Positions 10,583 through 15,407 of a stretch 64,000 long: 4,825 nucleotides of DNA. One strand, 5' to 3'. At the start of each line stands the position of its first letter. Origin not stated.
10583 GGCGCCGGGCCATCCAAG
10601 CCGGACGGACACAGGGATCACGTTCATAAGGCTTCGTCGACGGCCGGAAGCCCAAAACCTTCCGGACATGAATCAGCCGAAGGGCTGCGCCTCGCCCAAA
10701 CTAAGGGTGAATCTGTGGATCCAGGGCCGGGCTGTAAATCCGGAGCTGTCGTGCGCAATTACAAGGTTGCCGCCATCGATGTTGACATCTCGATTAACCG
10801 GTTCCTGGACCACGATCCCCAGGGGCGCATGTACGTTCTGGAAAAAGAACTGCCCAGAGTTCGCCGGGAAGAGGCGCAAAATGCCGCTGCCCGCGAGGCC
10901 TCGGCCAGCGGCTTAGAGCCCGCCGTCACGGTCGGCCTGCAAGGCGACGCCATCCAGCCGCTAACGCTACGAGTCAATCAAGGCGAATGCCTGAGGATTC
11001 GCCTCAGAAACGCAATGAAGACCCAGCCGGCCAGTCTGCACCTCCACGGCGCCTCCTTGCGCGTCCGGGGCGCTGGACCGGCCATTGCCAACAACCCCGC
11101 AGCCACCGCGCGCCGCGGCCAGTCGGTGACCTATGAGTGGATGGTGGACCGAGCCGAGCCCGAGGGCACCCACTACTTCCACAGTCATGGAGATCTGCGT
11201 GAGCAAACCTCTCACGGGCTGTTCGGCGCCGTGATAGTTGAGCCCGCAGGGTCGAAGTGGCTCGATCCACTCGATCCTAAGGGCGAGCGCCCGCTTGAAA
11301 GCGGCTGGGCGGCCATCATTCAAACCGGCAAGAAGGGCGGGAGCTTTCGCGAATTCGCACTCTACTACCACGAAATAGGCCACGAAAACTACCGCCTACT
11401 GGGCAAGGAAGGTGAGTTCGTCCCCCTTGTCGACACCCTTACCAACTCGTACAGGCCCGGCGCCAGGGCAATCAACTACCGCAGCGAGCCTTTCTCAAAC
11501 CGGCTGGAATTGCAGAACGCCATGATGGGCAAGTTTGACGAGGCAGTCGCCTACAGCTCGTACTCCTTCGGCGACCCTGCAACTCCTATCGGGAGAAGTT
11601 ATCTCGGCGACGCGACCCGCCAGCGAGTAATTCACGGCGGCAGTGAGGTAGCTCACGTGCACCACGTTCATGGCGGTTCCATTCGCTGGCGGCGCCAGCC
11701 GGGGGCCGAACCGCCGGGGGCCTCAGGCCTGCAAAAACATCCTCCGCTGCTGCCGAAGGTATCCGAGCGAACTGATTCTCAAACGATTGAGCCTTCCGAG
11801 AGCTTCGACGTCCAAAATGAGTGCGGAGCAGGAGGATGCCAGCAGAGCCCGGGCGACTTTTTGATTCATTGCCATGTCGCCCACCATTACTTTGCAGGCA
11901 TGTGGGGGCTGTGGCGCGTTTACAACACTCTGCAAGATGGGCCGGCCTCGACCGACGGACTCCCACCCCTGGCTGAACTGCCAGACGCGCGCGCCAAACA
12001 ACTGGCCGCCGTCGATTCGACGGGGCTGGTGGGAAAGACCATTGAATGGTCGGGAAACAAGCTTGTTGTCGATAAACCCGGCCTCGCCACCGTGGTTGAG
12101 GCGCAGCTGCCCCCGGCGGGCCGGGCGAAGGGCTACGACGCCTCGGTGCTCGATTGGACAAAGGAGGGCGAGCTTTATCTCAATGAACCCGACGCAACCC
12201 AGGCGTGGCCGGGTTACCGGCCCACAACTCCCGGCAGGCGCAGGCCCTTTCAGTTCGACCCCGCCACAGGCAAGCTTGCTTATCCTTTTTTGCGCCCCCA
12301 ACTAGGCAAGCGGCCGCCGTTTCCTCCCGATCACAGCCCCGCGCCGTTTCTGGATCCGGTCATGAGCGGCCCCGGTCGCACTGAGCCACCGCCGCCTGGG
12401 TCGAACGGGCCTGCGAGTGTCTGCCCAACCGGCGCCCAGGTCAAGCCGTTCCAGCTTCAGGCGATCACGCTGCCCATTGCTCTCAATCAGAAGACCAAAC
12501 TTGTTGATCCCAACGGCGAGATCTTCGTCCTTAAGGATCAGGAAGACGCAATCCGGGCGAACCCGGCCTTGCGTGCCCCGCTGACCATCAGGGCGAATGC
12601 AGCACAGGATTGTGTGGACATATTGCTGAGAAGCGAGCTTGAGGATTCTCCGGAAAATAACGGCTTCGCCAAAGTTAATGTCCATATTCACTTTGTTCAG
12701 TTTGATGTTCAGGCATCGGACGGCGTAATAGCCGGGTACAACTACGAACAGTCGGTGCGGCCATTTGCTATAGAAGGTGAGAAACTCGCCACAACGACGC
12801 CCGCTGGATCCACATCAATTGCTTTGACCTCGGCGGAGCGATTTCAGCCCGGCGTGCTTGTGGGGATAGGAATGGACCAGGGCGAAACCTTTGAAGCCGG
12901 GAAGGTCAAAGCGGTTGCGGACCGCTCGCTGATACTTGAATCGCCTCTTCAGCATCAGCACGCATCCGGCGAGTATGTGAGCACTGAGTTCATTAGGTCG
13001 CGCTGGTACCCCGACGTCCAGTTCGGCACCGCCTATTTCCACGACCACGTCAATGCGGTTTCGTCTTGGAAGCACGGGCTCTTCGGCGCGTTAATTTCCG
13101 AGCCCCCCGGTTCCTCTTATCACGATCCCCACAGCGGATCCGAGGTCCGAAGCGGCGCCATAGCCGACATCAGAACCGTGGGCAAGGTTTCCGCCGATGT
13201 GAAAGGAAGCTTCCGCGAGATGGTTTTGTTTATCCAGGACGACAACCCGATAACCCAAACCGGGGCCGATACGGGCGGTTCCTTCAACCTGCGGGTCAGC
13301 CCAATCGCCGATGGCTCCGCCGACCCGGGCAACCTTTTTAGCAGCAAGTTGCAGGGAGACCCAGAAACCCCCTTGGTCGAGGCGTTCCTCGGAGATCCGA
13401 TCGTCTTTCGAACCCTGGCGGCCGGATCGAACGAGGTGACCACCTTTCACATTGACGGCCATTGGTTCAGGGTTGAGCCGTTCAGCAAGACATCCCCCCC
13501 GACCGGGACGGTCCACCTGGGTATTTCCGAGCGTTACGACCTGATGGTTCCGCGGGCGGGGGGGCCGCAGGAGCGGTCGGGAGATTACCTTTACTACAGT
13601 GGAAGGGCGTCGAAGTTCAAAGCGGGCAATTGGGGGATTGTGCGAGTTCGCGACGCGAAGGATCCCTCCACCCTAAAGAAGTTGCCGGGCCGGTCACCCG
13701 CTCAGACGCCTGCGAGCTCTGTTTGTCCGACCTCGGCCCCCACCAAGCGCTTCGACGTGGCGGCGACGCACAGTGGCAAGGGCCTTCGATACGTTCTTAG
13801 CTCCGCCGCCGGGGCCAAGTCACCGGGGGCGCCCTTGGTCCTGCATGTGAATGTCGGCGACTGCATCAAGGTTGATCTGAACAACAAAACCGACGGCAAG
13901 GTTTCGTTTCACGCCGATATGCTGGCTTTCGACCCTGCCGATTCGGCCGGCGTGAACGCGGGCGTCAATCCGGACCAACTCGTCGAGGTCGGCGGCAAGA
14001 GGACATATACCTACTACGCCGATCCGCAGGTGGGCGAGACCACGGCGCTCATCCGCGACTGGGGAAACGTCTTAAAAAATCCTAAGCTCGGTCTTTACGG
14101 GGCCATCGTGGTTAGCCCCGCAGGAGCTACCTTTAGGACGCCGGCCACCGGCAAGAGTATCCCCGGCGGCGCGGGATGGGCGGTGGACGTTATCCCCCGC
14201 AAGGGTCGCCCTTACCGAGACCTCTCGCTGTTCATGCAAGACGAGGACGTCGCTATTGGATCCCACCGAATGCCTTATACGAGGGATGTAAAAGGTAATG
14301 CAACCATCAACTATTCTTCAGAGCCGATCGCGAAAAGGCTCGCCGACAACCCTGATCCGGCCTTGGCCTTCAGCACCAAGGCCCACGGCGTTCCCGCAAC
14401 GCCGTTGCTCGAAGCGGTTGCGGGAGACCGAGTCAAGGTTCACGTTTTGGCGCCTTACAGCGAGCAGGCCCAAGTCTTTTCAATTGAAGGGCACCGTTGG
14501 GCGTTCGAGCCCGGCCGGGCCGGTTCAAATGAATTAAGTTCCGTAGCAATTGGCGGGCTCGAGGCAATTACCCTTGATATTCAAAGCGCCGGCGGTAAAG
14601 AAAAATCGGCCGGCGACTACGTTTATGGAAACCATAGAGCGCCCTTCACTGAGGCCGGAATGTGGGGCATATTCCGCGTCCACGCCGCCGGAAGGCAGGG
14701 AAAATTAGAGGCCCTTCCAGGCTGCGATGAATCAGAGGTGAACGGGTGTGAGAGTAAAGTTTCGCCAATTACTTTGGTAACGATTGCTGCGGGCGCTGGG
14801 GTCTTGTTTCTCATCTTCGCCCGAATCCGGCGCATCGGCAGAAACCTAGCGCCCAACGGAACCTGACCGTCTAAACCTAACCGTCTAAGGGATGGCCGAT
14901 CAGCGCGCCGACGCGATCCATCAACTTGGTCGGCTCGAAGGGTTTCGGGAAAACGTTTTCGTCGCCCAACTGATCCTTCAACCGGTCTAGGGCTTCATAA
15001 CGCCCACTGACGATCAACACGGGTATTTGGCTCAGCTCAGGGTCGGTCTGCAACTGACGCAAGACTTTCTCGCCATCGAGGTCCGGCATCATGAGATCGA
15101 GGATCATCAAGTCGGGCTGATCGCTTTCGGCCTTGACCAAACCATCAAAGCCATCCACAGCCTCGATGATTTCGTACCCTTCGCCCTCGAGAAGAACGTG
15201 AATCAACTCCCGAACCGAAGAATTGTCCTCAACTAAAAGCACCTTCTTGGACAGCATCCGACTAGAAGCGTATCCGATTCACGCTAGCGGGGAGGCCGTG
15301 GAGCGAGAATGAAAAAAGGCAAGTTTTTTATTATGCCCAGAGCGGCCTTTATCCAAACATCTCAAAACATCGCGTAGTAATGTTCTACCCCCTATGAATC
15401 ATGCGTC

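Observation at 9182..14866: Two-gene surface copper system: di-cupredoxin lipoprotein + 1457-aa MnxG-like multicopper oxidase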

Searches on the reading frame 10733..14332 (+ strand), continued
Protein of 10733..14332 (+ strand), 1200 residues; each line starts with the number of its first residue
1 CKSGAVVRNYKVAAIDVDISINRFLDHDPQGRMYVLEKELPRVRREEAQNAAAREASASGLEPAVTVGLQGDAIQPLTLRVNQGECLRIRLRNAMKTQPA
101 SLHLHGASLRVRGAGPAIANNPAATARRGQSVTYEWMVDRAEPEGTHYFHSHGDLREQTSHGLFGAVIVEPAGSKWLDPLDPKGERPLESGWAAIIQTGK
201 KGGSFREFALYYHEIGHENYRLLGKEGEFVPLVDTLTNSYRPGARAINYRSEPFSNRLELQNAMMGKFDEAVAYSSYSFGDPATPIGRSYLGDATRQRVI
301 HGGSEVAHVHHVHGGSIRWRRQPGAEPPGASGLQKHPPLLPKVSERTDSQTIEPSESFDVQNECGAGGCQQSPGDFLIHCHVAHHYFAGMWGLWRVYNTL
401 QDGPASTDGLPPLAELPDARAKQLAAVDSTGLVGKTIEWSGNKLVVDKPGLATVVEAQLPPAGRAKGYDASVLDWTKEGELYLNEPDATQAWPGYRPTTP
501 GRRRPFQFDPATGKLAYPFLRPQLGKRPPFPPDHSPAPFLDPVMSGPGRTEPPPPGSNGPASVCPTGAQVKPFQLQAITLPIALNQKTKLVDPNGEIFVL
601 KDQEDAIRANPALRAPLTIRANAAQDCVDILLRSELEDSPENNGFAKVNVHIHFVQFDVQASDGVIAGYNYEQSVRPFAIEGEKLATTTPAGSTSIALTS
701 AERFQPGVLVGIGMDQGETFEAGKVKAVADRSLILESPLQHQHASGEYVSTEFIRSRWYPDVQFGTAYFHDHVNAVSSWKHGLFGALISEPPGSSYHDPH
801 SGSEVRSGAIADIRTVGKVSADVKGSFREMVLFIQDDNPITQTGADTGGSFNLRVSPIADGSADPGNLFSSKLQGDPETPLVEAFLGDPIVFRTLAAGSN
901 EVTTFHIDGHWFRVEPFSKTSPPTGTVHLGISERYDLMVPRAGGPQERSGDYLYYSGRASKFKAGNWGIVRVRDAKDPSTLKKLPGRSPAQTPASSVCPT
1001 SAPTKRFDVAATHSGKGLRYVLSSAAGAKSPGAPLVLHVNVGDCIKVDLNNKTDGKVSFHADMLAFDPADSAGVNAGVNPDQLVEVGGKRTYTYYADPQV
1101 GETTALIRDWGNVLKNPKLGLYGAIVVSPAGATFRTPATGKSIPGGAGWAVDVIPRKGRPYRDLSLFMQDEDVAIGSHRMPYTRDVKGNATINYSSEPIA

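Call 86: find_encoding_contigs(protein=P0134, flank=5000, max_places=2)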
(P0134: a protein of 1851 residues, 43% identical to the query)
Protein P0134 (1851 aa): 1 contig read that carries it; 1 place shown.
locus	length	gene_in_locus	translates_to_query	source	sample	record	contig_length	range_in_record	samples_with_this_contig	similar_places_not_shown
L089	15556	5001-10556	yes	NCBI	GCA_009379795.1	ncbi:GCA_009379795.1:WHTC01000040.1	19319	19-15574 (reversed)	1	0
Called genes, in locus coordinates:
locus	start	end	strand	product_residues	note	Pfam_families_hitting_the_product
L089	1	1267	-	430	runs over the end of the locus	PF07690:MFS_1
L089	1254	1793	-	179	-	PF00583:Acetyltransf_1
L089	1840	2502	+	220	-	PF13560:HTH_31, PF01381:HTH_3, PF02311:AraC_binding (faint), PF07883:Cupin_2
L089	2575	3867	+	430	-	PF12867:DinB_2, PF03781:FGE-sulfatase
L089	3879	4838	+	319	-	PF00534:Glycos_transf_1, PF13692:Glyco_trans_1_4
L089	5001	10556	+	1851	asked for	PF07731:Cu-oxidase_2 (faint), PF07732:Cu-oxidase_3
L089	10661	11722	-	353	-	PF03446:NAD_binding_2, PF03807:F420_oxidored (weak), PF09130:DUF1932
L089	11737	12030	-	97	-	PF02826:2-Hacid_dh_C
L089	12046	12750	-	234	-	PF02826:2-Hacid_dh_C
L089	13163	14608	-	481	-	PF00149:Metallophos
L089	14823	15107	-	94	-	-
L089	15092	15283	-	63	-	-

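Call 98: find_encoding_contigs(protein=P0130, flank=4000, max_places=1)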
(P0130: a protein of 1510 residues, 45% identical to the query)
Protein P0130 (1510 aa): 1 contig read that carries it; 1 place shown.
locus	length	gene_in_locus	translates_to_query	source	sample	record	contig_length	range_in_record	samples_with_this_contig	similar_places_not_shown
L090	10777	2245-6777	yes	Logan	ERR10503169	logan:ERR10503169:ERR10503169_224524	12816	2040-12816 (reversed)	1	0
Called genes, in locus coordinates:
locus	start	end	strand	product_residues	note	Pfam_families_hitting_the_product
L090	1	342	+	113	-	?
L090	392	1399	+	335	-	PF00111:Fer2, PF00970:FAD_binding_6 (weak)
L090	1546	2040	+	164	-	PF07310:PAS_5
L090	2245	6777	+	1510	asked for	PF07731:Cu-oxidase_2 (faint), PF07732:Cu-oxidase_3 (weak)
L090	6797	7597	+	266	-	-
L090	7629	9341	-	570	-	PF00528:BPD_transp_1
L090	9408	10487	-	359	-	PF01547:SBP_bac_1, PF13531:SBP_bac_11, PF13416:SBP_bac_8, PF13343:SBP_bac_6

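Call 99: find_encoding_contigs(protein=P0137, flank=4000, max_places=1)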
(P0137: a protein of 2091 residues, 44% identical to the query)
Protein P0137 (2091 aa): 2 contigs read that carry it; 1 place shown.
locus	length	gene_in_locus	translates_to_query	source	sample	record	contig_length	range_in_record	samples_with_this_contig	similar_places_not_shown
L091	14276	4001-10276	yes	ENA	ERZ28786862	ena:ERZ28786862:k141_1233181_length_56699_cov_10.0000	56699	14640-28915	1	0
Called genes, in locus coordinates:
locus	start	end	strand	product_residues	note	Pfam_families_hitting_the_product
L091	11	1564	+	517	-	PF00675:Peptidase_M16 (weak), PF05193:Peptidase_M16_C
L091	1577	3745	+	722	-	PF00675:Peptidase_M16, PF05193:Peptidase_M16_C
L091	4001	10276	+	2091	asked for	PF07732:Cu-oxidase_3, PF24298:DUF7482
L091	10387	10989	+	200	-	PF00578:AhpC-TSA, PF02630:SCO1-SenC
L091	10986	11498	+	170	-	PF04314:LpqE-like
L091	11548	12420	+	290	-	-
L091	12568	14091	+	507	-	PF04389:Peptidase_M28, PF01546:Peptidase_M20 (weak)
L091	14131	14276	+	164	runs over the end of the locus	PF07883:Cupin_2, PF02311:AraC_binding (weak), PF05899:Cupin_3 (faint)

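Call 100: find_encoding_contigs(protein=P0160, flank=4000, max_places=1)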
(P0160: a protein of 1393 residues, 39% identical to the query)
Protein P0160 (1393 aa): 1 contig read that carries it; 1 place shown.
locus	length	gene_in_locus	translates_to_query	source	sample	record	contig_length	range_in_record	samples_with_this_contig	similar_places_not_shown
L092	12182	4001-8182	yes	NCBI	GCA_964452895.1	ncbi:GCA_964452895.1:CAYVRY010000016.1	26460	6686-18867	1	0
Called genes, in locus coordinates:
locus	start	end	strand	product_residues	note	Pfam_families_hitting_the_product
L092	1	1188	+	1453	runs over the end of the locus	PF00580:UvrD-helicase, PF13245:AAA_19, PF13538:UvrD_C_2 (faint), PF00580:UvrD-helicase (weak), PF13361:UvrD_C, PF12705:PDDEXK_1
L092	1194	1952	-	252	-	-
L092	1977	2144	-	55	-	-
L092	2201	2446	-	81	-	-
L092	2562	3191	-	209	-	-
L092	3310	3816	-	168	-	PF01022:HTH_5 (faint), PF13412:HTH_24 (faint), PF24266:HTH_HVO_0163_N, PF25212:HVO_A0114 (faint), PF01047:MarR (faint), PF09339:HTH_IclR (faint), PF12802:MarR_2 (weak), PF12840:HTH_20, +2 more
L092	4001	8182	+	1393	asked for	PF07731:Cu-oxidase_2 (faint), PF07732:Cu-oxidase_3 (faint)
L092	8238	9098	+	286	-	-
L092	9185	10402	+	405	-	-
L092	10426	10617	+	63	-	-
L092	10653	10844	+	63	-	-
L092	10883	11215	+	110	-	-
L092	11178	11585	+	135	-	PF03625:DUF302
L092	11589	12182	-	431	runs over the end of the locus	PF03308:MeaB, PF13245:AAA_19 (faint), PF02492:cobW (weak)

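Call 101: find_encoding_contigs(protein=P0149, flank=4000, max_places=1)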
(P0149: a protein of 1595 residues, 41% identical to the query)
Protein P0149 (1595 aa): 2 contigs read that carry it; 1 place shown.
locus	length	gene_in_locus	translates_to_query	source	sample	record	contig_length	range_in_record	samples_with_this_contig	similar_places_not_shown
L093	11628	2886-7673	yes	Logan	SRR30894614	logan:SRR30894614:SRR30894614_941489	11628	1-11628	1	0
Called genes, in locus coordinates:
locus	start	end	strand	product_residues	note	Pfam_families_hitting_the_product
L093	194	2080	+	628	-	PF01210:NAD_Gly3P_dh_N (weak), PF02737:3HCDH_N, PF03446:NAD_binding_2 (weak), PF03807:F420_oxidored (weak), PF00725:3HCDH, PF00378:ECH_1, PF16113:ECH_2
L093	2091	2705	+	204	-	-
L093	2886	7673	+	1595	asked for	PF07731:Cu-oxidase_2 (faint), PF07732:Cu-oxidase_3 (faint), PF10633:NPCBM_assoc (weak)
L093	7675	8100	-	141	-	-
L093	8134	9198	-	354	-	PF01040:UbiA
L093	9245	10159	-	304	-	PF02129:Peptidase_S15, PF01738:DLH (faint), PF12740:PETase (weak), PF20434:BD-FAE (weak), PF00561:Abhydrolase_1, PF12146:Hydrolase_4, PF12697:Abhydrolase_6, PF00326:Peptidase_S9, +1 more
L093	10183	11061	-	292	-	PF02129:Peptidase_S15, PF00561:Abhydrolase_1, PF12146:Hydrolase_4, PF12697:Abhydrolase_6, PF00326:Peptidase_S9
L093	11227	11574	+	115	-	-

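Call 102: search_protein_families(library=pfam, proteins=[L090:6797-7597:+, L092:8238-9098:+, L092:9185-10402:+, L093:2091-2705:+, L093:7675-8100:-, L091:11548-12420:+], max_evalue=0.1)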
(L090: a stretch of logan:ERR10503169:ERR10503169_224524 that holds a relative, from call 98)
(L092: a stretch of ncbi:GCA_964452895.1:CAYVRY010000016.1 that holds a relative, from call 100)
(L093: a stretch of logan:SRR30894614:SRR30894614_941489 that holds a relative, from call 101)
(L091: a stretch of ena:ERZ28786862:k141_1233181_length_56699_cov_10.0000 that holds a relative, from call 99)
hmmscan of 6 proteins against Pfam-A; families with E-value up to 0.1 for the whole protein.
L090:6797-7597:+ (266 aa): 3 families
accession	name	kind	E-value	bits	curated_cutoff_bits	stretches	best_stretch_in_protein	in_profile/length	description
PF13688.12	Reprolysin_5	-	0.0024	18.6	27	1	196-230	136-172/196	Metallo-peptidase family M12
PF06262.17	Zincin_1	-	0.0047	17.3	22.4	1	197-218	69-90/97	Zincin-like metallopeptidase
PF00413.30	Peptidase_M10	-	0.084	13.2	24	0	200-219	107-126/159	Matrixin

L092:8238-9098:+ (286 aa): 1 family
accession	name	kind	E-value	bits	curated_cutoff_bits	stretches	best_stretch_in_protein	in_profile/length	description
PF02533.20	PsbK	-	0.083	13.5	25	1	269-284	23-39/41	Photosystem II 4 kDa reaction centre component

L092:9185-10402:+ (405 aa): 0 families

L093:2091-2705:+ (204 aa): 2 families
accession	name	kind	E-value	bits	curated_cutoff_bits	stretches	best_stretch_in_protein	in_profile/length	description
PF12126.13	PML_CC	-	0.017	15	23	1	83-132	106-156/329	PML-like, coiled-coil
PF11155.13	DUF2935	-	0.025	15.6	24.4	0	83-145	13-58/121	Domain of unknown function (DUF2935)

L093:7675-8100:- (141 aa): 0 families

L091:11548-12420:+ (290 aa): 1 family
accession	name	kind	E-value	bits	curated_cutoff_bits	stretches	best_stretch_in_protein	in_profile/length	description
PF13442.11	Cytochrome_CBB3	-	0.022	15.5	27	0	186-281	5-68/68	Cytochrome C oxidase, cbb3-type, subunit III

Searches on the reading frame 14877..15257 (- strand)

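Call 11: search_protein_families(library=pfam, proteins=[window:14877-15257:-], max_evalue=0.001)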
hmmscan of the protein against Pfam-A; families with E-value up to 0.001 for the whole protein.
window:14877-15257:- (126 aa): 1 family
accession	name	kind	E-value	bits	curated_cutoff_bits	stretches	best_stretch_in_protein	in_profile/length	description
PF00072.30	Response_reg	-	9.3e-21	74.5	30.2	1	6-116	1-110/111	Response regulator receiver domain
